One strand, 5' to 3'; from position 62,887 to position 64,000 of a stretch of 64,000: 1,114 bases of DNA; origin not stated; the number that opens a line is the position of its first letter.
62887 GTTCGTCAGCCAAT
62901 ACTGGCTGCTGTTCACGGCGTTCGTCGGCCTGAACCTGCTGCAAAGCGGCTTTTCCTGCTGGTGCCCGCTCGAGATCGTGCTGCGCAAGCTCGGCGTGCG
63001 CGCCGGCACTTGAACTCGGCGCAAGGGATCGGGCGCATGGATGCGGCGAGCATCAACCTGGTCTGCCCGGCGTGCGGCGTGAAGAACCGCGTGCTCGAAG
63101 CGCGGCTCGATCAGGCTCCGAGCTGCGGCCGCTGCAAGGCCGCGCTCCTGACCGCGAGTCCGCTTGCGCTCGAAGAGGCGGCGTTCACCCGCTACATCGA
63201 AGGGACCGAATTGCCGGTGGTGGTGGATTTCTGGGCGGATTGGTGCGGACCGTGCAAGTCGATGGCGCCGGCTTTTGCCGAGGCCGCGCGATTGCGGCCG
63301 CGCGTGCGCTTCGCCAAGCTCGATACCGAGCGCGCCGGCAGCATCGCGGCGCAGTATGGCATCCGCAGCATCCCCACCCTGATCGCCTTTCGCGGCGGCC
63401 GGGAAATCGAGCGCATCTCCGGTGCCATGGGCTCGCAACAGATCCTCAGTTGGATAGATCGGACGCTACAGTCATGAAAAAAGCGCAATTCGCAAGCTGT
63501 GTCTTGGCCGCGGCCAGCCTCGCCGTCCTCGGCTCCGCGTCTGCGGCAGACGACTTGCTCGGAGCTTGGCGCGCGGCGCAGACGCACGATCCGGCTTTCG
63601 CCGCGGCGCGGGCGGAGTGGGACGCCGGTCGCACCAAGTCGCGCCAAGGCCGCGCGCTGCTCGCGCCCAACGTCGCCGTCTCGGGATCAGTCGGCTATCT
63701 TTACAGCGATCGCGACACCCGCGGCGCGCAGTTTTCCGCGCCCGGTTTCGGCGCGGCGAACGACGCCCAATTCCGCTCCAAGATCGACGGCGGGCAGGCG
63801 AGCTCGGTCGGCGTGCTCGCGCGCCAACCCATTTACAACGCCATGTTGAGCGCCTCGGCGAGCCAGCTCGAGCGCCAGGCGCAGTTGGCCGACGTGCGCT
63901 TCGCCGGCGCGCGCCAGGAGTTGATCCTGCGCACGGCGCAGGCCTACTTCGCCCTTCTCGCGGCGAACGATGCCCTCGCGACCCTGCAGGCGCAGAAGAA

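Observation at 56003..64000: Thiol-redox gene block wired into an RND efflux operon (MFP-RND-DUF2892-TrxC-TolC) beside a Cys-bearing ArsR regulator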

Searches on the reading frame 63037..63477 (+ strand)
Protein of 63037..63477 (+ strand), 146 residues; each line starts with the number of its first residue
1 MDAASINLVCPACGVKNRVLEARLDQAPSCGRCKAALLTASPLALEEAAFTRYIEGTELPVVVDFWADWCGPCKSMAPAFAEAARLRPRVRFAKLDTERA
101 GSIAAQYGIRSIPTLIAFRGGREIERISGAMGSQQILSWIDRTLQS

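Call 3: search_protein_families(library=pfam, proteins=[window:63037-63477:+], max_evalue=0.01)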
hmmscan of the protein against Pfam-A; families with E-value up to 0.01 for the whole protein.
window:63037-63477:+ (146 aa): 7 families
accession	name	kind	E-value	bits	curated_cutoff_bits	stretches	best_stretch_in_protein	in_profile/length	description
PF00085.26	Thioredoxin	-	6e-27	94.1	23.5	1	44-141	4-102/103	Thioredoxin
PF21352.3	Zn_ribbon_Thio2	-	4.1e-09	36.6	27.1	1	9-35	1-27/27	Thioredoxin 2, N-terminal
PF13098.12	Thioredoxin_2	-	7.3e-09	36.4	27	1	55-139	2-103/104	Thioredoxin-like domain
PF14595.12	Thioredoxin_9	-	2e-05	24.9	25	1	65-119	48-105/129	Thioredoxin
PF13899.12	Thioredoxin_7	-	0.00043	20.8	27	1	55-88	14-47/83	Thioredoxin-like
PF13905.12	Thioredoxin_8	-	0.00049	20.8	27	0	61-83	4-26/94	Thioredoxin-like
PF00578.27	AhpC-TSA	-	0.0016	18.8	26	1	56-84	25-52/124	AhpC/TSA family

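Call 6: search_protein_families(library=ncbifam, proteins=[window:63037-63477:+], max_evalue=0.001)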
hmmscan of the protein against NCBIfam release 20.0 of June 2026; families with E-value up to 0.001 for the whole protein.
window:63037-63477:+ (146 aa): 11 families
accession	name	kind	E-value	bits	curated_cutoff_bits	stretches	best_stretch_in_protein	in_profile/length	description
NF008229.0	PRK10996.1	equivalog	4.6e-40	136.6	125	1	7-144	2-139/141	thioredoxin TrxC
TIGR01068.1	thioredoxin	equivalog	4.6e-30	103.8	96.8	1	47-142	3-99/101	thioredoxin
TIGR01130.1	ER_PDI_fam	subfamily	6.9e-19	68.7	344.25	1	44-142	5-106/476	protein disulfide-isomerase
NF006898.0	PRK09381.1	equivalog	1.8e-17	63.7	138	1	55-143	18-107/109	thioredoxin TrxA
TIGR01126.1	pdi_dom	equivalog_domain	4.8e-17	62.2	107.2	1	47-142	3-103/105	protein disulfide-isomerase domain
NF047697.1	ThioredTrxAClost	equivalog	2.1e-13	50.3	140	1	44-130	3-91/105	thioredoxin TrxA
NF041202.1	StoA_CxxC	exception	2.2e-06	27.7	210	0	62-82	56-76/163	endospore biogenesis thiol-disulfide oxidoreductase StoA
NF045694.1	seleno_TsoB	exception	5.7e-06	24.7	805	1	57-125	473-551/572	rhodanese/DsbD fusion-like selenoprotein TsoB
NF002854.0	PRK03147.1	subfamily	2.8e-05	24.1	170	0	61-82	65-86/176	thiol-disulfide oxidoreductase ResA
NF001419.0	PRK00293.1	subfamily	3.7e-05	22.5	330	1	57-143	476-572/574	protein-disulfide reductase DsbD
TIGR02187.2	PDO_seleno_TRX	equivalog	0.00014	21.3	185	0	62-122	20-82/209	protein disulfide oxidoreductase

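Call 8: find_encoding_contigs(protein=window:63037-63477:+, flank=10000, max_places=10)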
Protein window:63037-63477:+ (146 aa): 2 contigs read that carry it; 2 places shown.
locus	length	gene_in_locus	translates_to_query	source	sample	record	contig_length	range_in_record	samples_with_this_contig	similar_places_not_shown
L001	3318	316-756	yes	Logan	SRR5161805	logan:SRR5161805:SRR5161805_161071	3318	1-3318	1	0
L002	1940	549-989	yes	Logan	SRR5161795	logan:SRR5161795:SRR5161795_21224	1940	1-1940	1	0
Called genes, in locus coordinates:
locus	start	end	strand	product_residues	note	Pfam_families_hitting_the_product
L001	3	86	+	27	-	?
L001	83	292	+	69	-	PF11127:YgaP-like_TM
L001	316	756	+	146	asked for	PF21352:Zn_ribbon_Thio2, PF00085:Thioredoxin, PF14595:Thioredoxin_9 (weak), PF13098:Thioredoxin_2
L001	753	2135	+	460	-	PF02321:OEP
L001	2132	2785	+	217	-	PF05724:TPMT (weak), PF03848:TehB (weak), PF13847:Methyltransf_31, PF08241:Methyltransf_11, PF08242:Methyltransf_12, PF13649:Methyltransf_25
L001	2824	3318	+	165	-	?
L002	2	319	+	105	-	?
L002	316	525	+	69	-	PF11127:YgaP-like_TM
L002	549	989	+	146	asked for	PF21352:Zn_ribbon_Thio2, PF00085:Thioredoxin, PF14595:Thioredoxin_9 (weak), PF13098:Thioredoxin_2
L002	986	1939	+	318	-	?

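Call 24: search_protein_families(library=pfam, proteins=[L001:2132-2785:+, L001:2824-3318:+], max_evalue=0.001)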
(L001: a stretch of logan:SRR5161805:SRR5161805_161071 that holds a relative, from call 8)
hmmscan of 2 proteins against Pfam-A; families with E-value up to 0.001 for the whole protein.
L001:2132-2785:+ (217 aa): 7 families
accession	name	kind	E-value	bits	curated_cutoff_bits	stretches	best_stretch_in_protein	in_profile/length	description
PF13649.12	Methyltransf_25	-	5.9e-16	59.4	27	1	54-146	2-97/97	Methyltransferase domain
PF08241.18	Methyltransf_11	-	2.2e-12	47.9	21.2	1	55-150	2-95/95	Methyltransferase domain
PF13847.12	Methyltransf_31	-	8.4e-10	38.9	27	1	53-154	7-113/145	Methyltransferase domain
PF08242.18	Methyltransf_12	-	2.9e-08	34.7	30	1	59-148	6-98/98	Methyltransferase domain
PF03848.20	TehB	-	4.9e-07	29.8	20.4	1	51-147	32-129/193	Tellurite resistance protein TehB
PF05724.17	TPMT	-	8.9e-06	26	26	1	21-167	6-169/218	Thiopurine S-methyltransferase (TPMT)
PF13489.12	Methyltransf_23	-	0.00048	20.3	27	1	46-154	19-120/164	Methyltransferase domain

L001:2824-3318:+ (165 aa): 8 families
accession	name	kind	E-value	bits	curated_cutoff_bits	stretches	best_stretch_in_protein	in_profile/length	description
PF08241.18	Methyltransf_11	-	7.8e-21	75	21.2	1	69-165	1-93/95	Methyltransferase domain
PF13649.12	Methyltransf_25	-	3.8e-18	66.4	27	1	69-163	2-97/97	Methyltransferase domain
PF13847.12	Methyltransf_31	-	5.1e-14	52.6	27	1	63-165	2-107/145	Methyltransferase domain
PF08242.18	Methyltransf_12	-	4.5e-12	47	30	1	69-165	1-98/98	Methyltransferase domain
PF13489.12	Methyltransf_23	-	1.9e-09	37.9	27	1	62-164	20-113/164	Methyltransferase domain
PF02353.26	CMAS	-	5.8e-08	32.8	27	1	57-121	55-119/273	Mycolic acid cyclopropane synthetase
PF01209.24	Ubie_methyltran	-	8e-07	29.1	20.1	1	61-164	44-148/233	ubiE/COQ5 methyltransferase family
PF01135.25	PCMT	-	0.00039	20.7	20.3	1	55-106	64-117/210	Protein-L-isoaspartate(D-aspartate) O-methyltransferase (PCMT)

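Call 42: search_protein_families(library=ncbifam, proteins=[L001:2132-2785:+], max_evalue=0.001)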
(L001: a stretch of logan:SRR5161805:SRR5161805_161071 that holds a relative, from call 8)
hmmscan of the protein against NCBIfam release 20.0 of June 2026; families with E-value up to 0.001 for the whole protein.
L001:2132-2785:+ (217 aa): 13 families
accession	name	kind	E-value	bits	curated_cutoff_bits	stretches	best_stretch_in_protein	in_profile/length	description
NF045649.1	2X_seleno_MduS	exception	2.7e-11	43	380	1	15-151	5-148/338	methyltransferase domain-containing selenoprotein MduS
NF008405.0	PRK11207.1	equivalog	4.9e-11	42.5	218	1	48-147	29-129/198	tellurite resistance methyltransferase TehB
NF008992.0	PRK12335.1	equivalog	5.3e-09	35.6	303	1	50-147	123-220/289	SAM-dependent methyltransferase TehB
TIGR00477.1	tehB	equivalog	2.9e-08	33.3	219.5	1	51-147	75-171/238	tellurite resistance methyltransferase TehB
NF043040.1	corrin_prot_MT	hypoth_equivalog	3.8e-08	33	180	1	48-150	40-147/216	corrinoid protein-associated methyltransferase CpaM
NF041820.1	daptide_MTase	equivalog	6.4e-07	29.1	175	1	51-157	38-149/243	daptide-type RiPP biosynthesis methyltransferase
NF001241.0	PRK00216.1-2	equivalog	3.2e-06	26.9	327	1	47-152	49-149/231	demethylmenaquinone methyltransferase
TIGR02021.1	BchM-ChlM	equivalog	3.2e-06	26.7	158.9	1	54-121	59-125/218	magnesium protoporphyrin IX methyltransferase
NF041255.1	mycofact_MftM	equivalog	0.0002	20.8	200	1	50-122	140-212/289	mycofactocin oligosaccharide methyltransferase MftM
TIGR04345.1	ovoA_Cterm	equivalog_domain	0.00033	20.2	170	0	42-94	35-86/242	putative 4-mercaptohistidine N1-methyltransferase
NF011529.0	PRK14968.1-3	equivalog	0.00039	19.9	162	1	47-118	32-102/198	putative methyltransferase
NF007610.0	PRK10258.1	equivalog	0.00058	19.3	342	1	56-149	49-137/251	malonyl-ACP O-methyltransferase BioC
NF051855.1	GlySarMtaseBact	equivalog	0.00076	19.2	350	1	52-156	56-164/259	glycine/sarcosine N-methyltransferase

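Call 44: search_solved_structures(query=L001:2132-2785:+, max_evalue=0.00001)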
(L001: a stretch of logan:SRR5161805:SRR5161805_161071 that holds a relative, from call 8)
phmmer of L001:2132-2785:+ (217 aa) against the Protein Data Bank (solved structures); distinct sequences matched with E-value up to 0.00001: 17.
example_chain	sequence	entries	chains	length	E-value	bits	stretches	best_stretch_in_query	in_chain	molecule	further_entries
2kw5_A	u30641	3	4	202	3.7e-34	121.7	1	21-214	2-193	Slr1183 protein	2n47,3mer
9h0g_A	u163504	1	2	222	2.5e-09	40.6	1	36-172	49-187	Thiol methyltransferase 1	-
2i6g_A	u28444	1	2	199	5.8e-09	39.4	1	40-160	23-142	Putative methyltransferase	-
9w6x_A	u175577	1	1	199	8.1e-09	38.9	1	34-160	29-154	YtkW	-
9h04_A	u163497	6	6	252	1.7e-08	37.8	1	49-166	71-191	Methyltransferase domain-containing protein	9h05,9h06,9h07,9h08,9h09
9ri2_A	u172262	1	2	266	4.5e-08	36.5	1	44-154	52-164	Methyltransferase, putative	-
6mro_A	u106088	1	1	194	9.1e-08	35.5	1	49-148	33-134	methyl transferase from Methanosarcina acetivorans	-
1ve3_A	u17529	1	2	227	1.4e-07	34.8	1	49-151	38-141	hypothetical protein PH0226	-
4dq0_A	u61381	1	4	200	2.5e-07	34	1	48-186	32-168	Tellurite resistance protein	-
8gdu_A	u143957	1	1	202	2.7e-07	33.9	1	49-148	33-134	Methyltransferase domain-containing protein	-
9h0d_A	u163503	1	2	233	4.1e-07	33.3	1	39-188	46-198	Thiol methyltransferase 1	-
4ine_A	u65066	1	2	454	4.2e-07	33.3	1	33-153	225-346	Protein PMT-2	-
2xva_A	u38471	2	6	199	5.6e-07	32.9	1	48-151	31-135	TELLURITE RESISTANCE PROTEIN TEHB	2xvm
1wzn_A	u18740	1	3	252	1.5e-06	31.5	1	52-149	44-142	SAM-dependent methyltransferase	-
3mgg_A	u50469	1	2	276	2.9e-06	30.6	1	43-152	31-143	Methyltransferase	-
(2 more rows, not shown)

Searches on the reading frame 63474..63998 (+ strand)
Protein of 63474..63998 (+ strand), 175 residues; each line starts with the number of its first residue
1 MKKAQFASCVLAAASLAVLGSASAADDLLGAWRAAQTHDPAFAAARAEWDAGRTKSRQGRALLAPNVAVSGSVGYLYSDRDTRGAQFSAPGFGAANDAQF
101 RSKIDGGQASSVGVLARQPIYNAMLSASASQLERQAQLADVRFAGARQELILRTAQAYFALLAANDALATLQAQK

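Call 3: search_protein_families(library=pfam, proteins=[window:63474-63998:+], max_evalue=0.01)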
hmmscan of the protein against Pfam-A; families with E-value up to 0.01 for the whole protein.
window:63474-63998:+ (175 aa): 1 family
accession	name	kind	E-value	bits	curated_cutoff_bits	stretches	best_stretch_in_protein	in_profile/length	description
PF02321.23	OEP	-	2.4e-14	54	22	1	31-174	4-129/187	Outer membrane efflux protein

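Call 6: search_protein_families(library=ncbifam, proteins=[window:63474-63998:+], max_evalue=0.001)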
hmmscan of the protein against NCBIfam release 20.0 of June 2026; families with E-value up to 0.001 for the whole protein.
window:63474-63998:+ (175 aa): 3 families
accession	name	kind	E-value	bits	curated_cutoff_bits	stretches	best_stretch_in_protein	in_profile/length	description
NF007002.0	PRK09465.1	equivalog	1.3e-20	73.4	495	1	9-175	7-153/460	outer membrane channel protein TolC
TIGR01844.1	type_I_sec_TolC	subfamily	2e-16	60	225.15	1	25-175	2-137/414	TolC family outer membrane protein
NF052390.1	efflux_OMP_AbuO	equivalog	2e-11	43.3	700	1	13-165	8-155/447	multidrug efflux outer membrane protein AbuO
